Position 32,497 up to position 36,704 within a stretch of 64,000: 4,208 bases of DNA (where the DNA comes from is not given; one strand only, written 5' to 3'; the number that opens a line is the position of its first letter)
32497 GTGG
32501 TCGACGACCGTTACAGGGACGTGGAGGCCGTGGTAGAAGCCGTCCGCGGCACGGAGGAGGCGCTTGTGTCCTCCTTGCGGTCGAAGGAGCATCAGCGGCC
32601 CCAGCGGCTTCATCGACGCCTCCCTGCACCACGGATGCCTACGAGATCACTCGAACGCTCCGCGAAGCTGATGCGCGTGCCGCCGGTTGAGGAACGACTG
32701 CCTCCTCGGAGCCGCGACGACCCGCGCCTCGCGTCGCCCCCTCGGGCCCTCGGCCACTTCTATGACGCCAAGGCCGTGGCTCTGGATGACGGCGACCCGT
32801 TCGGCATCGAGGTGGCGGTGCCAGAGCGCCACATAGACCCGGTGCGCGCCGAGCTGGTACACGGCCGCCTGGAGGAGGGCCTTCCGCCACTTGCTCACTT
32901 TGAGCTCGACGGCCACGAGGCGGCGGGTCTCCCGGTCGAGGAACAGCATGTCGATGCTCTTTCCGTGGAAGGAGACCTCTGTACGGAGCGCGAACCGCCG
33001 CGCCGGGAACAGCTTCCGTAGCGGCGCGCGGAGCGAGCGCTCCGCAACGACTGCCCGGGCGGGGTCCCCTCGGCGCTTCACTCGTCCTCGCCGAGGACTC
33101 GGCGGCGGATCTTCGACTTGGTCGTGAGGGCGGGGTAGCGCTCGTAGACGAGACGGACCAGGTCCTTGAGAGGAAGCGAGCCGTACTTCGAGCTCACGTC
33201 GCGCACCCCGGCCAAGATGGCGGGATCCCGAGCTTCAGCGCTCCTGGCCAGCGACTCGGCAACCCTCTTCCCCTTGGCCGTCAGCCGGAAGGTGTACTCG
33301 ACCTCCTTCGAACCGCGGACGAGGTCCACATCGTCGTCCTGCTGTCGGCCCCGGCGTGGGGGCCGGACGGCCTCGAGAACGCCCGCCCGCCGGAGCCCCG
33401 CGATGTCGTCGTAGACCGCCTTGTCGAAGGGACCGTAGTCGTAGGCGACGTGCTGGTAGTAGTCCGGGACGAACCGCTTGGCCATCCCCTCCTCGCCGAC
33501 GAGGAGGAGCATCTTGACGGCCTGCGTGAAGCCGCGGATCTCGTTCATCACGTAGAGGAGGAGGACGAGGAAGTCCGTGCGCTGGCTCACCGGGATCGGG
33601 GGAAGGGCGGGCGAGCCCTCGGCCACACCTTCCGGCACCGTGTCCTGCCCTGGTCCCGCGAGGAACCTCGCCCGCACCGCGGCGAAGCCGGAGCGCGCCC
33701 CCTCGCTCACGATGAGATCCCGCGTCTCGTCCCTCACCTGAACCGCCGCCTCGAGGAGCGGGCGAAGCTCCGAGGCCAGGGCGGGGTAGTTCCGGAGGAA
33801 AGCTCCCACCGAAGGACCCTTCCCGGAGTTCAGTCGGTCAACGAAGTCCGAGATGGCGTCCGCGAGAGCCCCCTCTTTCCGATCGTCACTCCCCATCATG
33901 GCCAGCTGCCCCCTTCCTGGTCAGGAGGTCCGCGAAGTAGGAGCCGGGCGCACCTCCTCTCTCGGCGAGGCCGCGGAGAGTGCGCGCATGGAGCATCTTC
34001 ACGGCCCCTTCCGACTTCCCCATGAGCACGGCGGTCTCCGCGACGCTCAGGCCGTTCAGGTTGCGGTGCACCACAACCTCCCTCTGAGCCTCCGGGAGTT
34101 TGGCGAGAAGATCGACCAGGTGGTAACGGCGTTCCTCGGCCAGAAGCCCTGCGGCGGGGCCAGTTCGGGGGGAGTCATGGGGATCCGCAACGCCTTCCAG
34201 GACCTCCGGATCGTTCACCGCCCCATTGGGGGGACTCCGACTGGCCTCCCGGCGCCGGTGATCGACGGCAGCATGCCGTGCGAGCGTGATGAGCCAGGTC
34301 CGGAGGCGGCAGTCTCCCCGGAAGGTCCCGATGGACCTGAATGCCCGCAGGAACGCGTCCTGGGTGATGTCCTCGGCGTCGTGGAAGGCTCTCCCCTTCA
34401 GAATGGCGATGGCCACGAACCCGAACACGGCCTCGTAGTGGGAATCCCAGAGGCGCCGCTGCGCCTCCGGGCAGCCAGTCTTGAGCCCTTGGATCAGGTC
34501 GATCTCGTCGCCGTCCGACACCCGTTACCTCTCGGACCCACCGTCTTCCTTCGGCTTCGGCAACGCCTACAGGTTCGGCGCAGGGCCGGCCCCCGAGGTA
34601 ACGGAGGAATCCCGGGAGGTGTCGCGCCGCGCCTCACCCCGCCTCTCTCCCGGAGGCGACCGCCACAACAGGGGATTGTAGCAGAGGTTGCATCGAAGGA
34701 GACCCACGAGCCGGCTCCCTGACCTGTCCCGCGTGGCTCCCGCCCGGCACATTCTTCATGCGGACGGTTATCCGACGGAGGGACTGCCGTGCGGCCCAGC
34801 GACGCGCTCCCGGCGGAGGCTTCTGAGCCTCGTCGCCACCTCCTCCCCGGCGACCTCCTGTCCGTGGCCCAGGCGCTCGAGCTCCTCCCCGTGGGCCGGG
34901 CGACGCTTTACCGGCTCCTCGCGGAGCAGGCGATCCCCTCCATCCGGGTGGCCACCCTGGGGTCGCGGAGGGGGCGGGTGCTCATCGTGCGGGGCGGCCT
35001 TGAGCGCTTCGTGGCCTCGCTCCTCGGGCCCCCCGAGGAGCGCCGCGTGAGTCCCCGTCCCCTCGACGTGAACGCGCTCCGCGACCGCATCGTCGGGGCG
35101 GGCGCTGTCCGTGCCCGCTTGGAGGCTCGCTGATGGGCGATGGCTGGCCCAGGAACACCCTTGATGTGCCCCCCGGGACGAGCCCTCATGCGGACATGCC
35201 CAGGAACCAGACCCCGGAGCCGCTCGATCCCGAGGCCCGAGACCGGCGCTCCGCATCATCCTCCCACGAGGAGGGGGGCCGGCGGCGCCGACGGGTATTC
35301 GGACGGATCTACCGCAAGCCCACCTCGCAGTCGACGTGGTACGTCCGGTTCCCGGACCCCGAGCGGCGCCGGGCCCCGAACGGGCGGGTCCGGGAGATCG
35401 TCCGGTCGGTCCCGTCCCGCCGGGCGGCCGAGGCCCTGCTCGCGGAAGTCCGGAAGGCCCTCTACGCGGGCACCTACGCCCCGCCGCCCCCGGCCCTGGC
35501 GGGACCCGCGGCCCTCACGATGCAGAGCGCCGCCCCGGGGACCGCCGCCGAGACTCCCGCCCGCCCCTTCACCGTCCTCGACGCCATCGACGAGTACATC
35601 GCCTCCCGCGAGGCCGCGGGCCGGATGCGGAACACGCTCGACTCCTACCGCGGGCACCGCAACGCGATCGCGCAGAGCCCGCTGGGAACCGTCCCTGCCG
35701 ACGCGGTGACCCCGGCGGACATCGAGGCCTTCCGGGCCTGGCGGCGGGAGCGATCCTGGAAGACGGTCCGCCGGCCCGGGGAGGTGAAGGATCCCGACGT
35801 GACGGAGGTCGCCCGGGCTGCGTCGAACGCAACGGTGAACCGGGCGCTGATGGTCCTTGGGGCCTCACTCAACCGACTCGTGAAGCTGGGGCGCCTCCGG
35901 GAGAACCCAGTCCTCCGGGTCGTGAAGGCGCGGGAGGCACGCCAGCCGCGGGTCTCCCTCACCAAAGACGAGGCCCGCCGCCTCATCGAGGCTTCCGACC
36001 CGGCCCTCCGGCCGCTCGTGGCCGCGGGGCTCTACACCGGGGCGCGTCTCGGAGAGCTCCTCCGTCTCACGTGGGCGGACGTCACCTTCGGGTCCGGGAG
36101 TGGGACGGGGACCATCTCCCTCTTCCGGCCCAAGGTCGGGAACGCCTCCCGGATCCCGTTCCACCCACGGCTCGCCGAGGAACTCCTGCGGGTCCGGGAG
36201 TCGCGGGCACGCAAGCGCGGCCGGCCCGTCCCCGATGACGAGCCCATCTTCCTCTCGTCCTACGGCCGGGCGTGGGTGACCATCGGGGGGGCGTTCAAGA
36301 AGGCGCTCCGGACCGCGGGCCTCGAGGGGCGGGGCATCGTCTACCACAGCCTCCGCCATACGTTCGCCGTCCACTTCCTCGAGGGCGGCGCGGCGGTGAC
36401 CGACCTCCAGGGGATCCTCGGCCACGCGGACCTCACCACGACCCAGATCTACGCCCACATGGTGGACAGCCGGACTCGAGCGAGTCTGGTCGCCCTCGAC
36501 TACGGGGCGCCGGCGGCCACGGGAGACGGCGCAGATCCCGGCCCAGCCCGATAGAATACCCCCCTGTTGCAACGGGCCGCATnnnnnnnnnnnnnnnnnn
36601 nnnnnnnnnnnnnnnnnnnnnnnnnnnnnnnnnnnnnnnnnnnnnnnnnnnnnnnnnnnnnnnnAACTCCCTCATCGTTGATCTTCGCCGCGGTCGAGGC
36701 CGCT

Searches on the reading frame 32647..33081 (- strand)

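Call 25: search_protein_families(library=pfam, proteins=[window:32647-33081:-], max_evalue=0.01)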
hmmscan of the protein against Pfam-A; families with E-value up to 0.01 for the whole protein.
window:32647-33081:- (144 aa): 0 families

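Call 28: search_protein_families(library=phrogs, proteins=[window:32647-33081:-], max_evalue=0.05)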
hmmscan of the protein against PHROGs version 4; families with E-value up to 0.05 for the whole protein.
window:32647-33081:- (144 aa): 1 family
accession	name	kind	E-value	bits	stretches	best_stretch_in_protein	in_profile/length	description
phrog_13785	-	unknown function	0.0027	18.9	1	58-100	72-114/166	-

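Call 101: search_protein_families(library=padloc, proteins=[window:32647-33081:-], max_evalue=0.001)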
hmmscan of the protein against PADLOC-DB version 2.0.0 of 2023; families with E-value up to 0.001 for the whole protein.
window:32647-33081:- (144 aa): 4 families
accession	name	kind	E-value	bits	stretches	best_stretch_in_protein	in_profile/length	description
PDLC04810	PDC-S02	-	0.00022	18.6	1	34-68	238-272/355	-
PDLC04822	PDC-S02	-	0.00029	18.6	1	40-68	226-254/294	-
PDLC04795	PDC-S02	-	0.00035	17.9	1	35-66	239-270/357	-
PDLC04813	PDC-S02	-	0.00068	17.5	1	35-68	57-90/175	-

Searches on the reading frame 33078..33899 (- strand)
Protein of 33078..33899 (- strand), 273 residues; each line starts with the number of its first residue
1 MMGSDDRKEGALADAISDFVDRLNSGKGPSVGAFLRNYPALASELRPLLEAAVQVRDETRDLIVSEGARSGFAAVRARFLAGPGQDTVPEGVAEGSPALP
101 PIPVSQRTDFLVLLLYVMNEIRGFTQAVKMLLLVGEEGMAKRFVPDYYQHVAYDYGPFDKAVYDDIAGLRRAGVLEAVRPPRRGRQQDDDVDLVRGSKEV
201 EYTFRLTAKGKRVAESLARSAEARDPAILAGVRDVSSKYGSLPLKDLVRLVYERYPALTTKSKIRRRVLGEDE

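Call 25: search_protein_families(library=pfam, proteins=[window:33078-33899:-], max_evalue=0.01)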
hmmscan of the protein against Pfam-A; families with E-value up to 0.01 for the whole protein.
window:33078-33899:- (273 aa): 0 families

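Call 28: search_protein_families(library=phrogs, proteins=[window:33078-33899:-], max_evalue=0.05)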
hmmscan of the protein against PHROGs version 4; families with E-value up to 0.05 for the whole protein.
window:33078-33899:- (273 aa): 1 family
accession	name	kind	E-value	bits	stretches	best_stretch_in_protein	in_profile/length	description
phrog_14939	-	unknown function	0.043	14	0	123-179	23-75/313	-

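Call 71: search_protein_families(library=ncbifam, proteins=[window:33078-33899:-], max_evalue=0.01)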
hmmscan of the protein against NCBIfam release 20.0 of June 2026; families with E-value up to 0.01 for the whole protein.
window:33078-33899:- (273 aa): 0 families

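Call 101: search_protein_families(library=padloc, proteins=[window:33078-33899:-], max_evalue=0.001)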
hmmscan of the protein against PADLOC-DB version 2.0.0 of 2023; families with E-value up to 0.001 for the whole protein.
window:33078-33899:- (273 aa): 2 families
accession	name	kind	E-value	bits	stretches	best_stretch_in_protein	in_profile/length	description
PDLC03184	Specificity_I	-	1.8e-09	34.8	1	125-267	431-550/554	Type I specificity subunit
PDLC04505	PDC-M19A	-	1.1e-08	32.8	1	107-272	4-134/294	-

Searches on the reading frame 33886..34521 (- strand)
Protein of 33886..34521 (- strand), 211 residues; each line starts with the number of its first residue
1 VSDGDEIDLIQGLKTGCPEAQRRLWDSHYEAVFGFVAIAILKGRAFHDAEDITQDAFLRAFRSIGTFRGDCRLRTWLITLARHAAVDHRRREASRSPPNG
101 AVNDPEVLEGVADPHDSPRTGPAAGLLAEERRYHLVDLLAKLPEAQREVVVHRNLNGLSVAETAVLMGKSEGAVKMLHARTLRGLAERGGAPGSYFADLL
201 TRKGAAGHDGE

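Call 28: search_protein_families(library=phrogs, proteins=[window:33886-34521:-], max_evalue=0.05)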
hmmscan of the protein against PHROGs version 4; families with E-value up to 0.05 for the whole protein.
window:33886-34521:- (211 aa): 2 families
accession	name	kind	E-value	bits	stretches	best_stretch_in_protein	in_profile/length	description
phrog_1740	-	transcription regulation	1.4e-21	77.7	1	31-187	68-214/567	RNA polymerase sigma factor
phrog_351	-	transcription regulation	0.007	15.9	1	128-191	662-728/928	RNA polymerase sigma factor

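Call 29: search_protein_families(library=pfam, proteins=[window:33886-34521:-], max_evalue=0.05)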
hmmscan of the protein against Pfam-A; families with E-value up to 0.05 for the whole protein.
window:33886-34521:- (211 aa): 4 families
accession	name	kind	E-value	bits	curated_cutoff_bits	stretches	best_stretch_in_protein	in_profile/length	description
PF04542.20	Sigma70_r2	-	5e-13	49.1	24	1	44-93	18-69/71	Sigma-70 region 2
PF08281.18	Sigma70_r4_2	-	1.5e-12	47.4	25.7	1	135-183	4-52/54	Sigma-70, region 4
PF04545.22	Sigma70_r4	-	1.1e-09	38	24.1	1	138-185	1-48/50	Sigma-70, region 4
PF07638.17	Sigma70_ECF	-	6.3e-08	33.2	21.1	1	8-175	6-169/185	ECF sigma factor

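Call 39: find_related_loci(query=window:33886-34521:-, collection=viral_contigs, flank=10000)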
Query window:33886-34521:- (211 aa) in viral_contigs; peptide patterns used: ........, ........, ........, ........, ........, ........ (x = any residue, [..] = any of these).
5 stretches matched a pattern, but none encodes a relative of the query by tblastn (E <= 1e-3).
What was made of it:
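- Tried and rejected: Sigma query in IMG/VR: no relatives (call 39).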

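Call 42: find_homologous_proteins(query=window:33886-34521:-)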
Query window:33886-34521:- (211 aa): 40 proteins with E <= 0.001 among 926 candidates.
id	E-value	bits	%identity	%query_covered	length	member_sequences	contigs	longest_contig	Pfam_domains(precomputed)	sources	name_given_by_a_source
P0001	5.5e-136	469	100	100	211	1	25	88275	PF07638.18,PF04545.23,PF04542.21,PF08281.19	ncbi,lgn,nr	ncbi:MAG: sigma-70 family RNA polymerase sigma factor [Planctomycetaceae bacterium]|nr:sigma-70 fami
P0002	7.3e-79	283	78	79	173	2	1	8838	PF04542.21,PF08281.19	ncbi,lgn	-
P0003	1.7e-30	125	42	86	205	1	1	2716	PF07638.18,PF04545.23,PF04542.21,PF08281.19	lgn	-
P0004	6.1e-17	80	38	85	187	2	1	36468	PF04545.23,PF04542.21,PF08281.19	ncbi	ncbi:MAG: RNA polymerase sigma factor [Chloroflexota bacterium]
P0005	2.2e-16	78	38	84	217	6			PF04545.23,PF04542.21,PF08281.19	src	-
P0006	1.4e-15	76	36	85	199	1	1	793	PF07638.18,PF04545.23,PF04542.21,PF08281.19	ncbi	-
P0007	1.2e-14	73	38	84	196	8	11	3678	PF04545.23,PF04542.21,PF08281.19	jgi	jgi:RNA polymerase sigma-70 factor (ECF subfamily)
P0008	2.4e-14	72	33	83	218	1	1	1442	PF04545.23,PF04542.21,PF08281.19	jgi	jgi:RNA polymerase sigma-70 factor (ECF subfamily)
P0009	3.1e-14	71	35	88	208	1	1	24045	PF04545.23,PF04542.21,PF08281.19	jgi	jgi:RNA polymerase sigma-70 factor, ECF subfamily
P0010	3.7e-14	71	32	92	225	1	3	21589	PF07638.18,PF04545.23,PF04542.21,PF08281.19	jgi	jgi:RNA polymerase sigma-70 factor (ECF subfamily)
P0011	9.3e-14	70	43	62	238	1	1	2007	PF04545.23,PF04542.21,PF08281.19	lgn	-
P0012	4.0e-13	68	35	84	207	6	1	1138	PF04545.23,PF04542.21,PF08281.19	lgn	-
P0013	8.5e-13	67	32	85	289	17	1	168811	PF07638.18,PF04545.23,PF04542.21,PF08281.19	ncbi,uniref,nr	ncbi:hypothetical protein PSU4_11130 [Pseudonocardia sulfidoxydans NBRC 16205]|uniref:RNA polymerase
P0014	1.3e-12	66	41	61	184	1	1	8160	PF07638.18,PF04545.23,PF04542.21,PF08281.19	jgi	-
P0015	1.4e-12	66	34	87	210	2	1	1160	PF04545.23,PF04542.21,PF08281.19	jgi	jgi:RNA polymerase sigma-70 factor, ECF subfamily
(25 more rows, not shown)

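Call 43: find_encoding_contigs(protein=P0002, flank=10000, max_places=3)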
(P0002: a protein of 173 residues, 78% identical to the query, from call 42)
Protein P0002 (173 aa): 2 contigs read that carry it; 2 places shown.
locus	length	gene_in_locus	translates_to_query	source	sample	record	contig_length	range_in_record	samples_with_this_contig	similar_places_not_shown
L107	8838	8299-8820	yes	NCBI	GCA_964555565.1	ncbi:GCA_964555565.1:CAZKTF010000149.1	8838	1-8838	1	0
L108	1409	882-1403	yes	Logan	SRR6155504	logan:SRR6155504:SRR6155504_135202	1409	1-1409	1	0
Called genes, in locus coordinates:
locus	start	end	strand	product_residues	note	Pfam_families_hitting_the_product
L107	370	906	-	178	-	PF00589:Phage_integrase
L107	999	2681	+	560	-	-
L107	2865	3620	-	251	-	PF00589:Phage_integrase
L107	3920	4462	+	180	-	-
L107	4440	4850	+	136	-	-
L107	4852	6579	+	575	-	PF00665:rve, PF22483:Mu-transpos_C_2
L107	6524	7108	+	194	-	PF01695:IstB_IS21, PF00308:Bac_DnaA (weak)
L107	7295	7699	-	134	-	-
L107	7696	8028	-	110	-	PF12728:HTH_17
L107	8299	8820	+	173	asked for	PF04542:Sigma70_r2, PF08281:Sigma70_r4_2 (weak)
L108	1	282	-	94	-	?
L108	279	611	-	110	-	PF12728:HTH_17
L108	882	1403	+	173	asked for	PF04542:Sigma70_r2, PF08281:Sigma70_r4_2 (weak)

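Call 44: find_encoding_contigs(protein=P0001, flank=10000, max_places=6)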
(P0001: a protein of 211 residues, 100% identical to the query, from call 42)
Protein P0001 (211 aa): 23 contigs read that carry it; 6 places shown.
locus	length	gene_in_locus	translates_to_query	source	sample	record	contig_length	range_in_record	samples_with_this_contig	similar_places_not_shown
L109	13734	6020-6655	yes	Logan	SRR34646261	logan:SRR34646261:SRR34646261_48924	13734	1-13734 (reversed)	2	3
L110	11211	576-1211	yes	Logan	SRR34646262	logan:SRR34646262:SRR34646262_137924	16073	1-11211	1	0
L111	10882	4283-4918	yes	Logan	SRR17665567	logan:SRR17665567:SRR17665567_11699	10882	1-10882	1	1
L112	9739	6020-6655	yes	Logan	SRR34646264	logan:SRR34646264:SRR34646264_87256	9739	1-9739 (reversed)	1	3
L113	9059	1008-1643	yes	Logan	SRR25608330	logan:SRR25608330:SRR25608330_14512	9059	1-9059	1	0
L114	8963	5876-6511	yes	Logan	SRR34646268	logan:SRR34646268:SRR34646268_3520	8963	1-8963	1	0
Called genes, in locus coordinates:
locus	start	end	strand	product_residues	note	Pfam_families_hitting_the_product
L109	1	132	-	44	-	?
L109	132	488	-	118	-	PF00543:P-II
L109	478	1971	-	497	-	PF25973:BSH_CzcB, PF25893:HH_CzcB, PF25954:Beta-barrel_RND_2, PF25967:RND-MFP_C (weak), PF25975:CzcB_C, PF25989:YknX_C (weak)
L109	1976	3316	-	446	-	PF02321:OEP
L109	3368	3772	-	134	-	-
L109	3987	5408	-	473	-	PF00589:Phage_integrase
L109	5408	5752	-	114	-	PF12728:HTH_17 (weak)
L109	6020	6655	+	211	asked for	PF07638:Sigma70_ECF, PF04542:Sigma70_r2, PF04545:Sigma70_r4, PF08281:Sigma70_r4_2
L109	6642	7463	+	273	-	-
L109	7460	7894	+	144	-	-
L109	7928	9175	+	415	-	-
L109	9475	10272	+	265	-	-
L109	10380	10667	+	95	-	-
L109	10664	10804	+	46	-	-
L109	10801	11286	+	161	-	-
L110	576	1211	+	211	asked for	PF07638:Sigma70_ECF, PF04542:Sigma70_r2, PF04545:Sigma70_r4, PF08281:Sigma70_r4_2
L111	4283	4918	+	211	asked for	PF07638:Sigma70_ECF, PF04542:Sigma70_r2, PF04545:Sigma70_r4, PF08281:Sigma70_r4_2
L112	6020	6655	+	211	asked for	PF07638:Sigma70_ECF, PF04542:Sigma70_r2, PF04545:Sigma70_r4, PF08281:Sigma70_r4_2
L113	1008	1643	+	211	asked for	PF07638:Sigma70_ECF, PF04542:Sigma70_r2, PF04545:Sigma70_r4, PF08281:Sigma70_r4_2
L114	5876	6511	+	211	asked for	PF07638:Sigma70_ECF, PF04542:Sigma70_r2, PF04545:Sigma70_r4, PF08281:Sigma70_r4_2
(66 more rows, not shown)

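Call 71: search_protein_families(library=ncbifam, proteins=[window:33886-34521:-], max_evalue=0.01)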
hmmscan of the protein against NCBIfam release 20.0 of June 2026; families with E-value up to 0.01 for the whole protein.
window:33886-34521:- (211 aa): 78 families (the best 25 are shown)
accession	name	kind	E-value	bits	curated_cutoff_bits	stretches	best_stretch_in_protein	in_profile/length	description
TIGR02937.1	sigma70-ECF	superfamily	2.4e-25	89.1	42.9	1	19-187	1-163/165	sigma-70 family RNA polymerase sigma factor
NF008888.0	PRK11922.1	equivalog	2.5e-25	89.4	204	1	7-181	18-188/231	RNA polymerase sigma factor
NF009166.1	PRK12513.1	equivalog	6.1e-24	84.8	206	1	8-175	11-172/193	RNA polymerase sigma factor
TIGR02952.1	Sig70_famx2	equivalog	4.6e-22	78.7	206.45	1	19-186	11-167/170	ECF subfamily RNA polymerase sigma factor, BldN family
NF007225.0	PRK09643.1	equivalog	1.3e-21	77.3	190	1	6-187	14-180/204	RNA polymerase sigma factor SigM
NF007220.0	PRK09639.1-5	equivalog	2.2e-20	73.2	260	1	22-185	6-160/181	RNA polymerase sigma factor SigX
NF009185.0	PRK12533.1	equivalog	3.4e-20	72.6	248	1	45-188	53-192/231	RNA polymerase sigma factor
TIGR02984.1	Sig-70_plancto1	subfamily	1.8e-19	70.1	183.75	1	18-185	6-184/189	RNA polymerase sigma-70 factor, Planctomycetaceae-specific subfamily 1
NF009176.0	PRK12524.1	equivalog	4e-19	69.2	264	1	14-187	21-182/196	RNA polymerase sigma factor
NF009188.0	PRK12536.1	subfamily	4.2e-19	69.2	250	1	18-188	29-185/190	RNA polymerase sigma factor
NF009172.0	PRK12519.1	subfamily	4.6e-18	65.4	222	1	2-184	12-184/194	RNA polymerase sigma factor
NF004113.0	PRK05602.1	equivalog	1.3e-17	64.1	208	1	7-185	33-197/211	RNA polymerase sigma factor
TIGR02950.1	SigM_subfam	subfamily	2.8e-17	63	147.95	1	43-183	21-152/159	RNA polymerase sigma factor, SigM family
TIGR02989.1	Sig-70_gvs1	subfamily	5.6e-17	62.1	124.55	1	20-185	2-154/158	RNA polymerase sigma-70 factor, Rhodopirellula/Verrucomicrobium family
NF007227.0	PRK09645.1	subfamily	1.3e-16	61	202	1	21-185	15-166/177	sigma-70 family RNA polymerase sigma factor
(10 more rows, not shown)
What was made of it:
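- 33886..34521 (-): Prophage-encoded ECF-type sigma factor (211 aa), the first gene of the early leftward operon. It is a candidate reader of the late promoters. Pfam Sigma70_r2, r4_2 and Sigma70_ECF (call 29); phrog_1740 (call 28); TIGR02937 (call 71); an identical protein is annotated as a sigma-70 family factor (call 42).
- On ECF (group 4) sigma-dependent promoter: window 33886-34521 (calls 28, 29, 71).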

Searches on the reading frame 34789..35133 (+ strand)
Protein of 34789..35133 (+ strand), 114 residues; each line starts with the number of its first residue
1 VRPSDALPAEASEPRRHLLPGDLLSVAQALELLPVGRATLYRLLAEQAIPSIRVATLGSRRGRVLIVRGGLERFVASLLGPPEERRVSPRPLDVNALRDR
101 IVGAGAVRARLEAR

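Call 25: search_protein_families(library=pfam, proteins=[window:34789-35133:+], max_evalue=0.01)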
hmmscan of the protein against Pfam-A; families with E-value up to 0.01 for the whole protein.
window:34789-35133:+ (114 aa): 1 family
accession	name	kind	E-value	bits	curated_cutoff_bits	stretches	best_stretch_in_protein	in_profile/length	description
PF12728.13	HTH_17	-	3e-06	27.8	27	1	23-76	1-48/51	Helix-turn-helix domain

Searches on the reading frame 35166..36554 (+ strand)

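Call 25: search_protein_families(library=pfam, proteins=[window:35166-36554:+], max_evalue=0.01)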
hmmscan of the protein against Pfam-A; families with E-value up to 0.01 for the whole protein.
window:35166-36554:+ (462 aa): 1 family
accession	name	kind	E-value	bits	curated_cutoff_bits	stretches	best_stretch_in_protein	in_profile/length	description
PF00589.27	Phage_integrase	-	1.4e-21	77.4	27.1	1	265-434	3-170/172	Phage integrase family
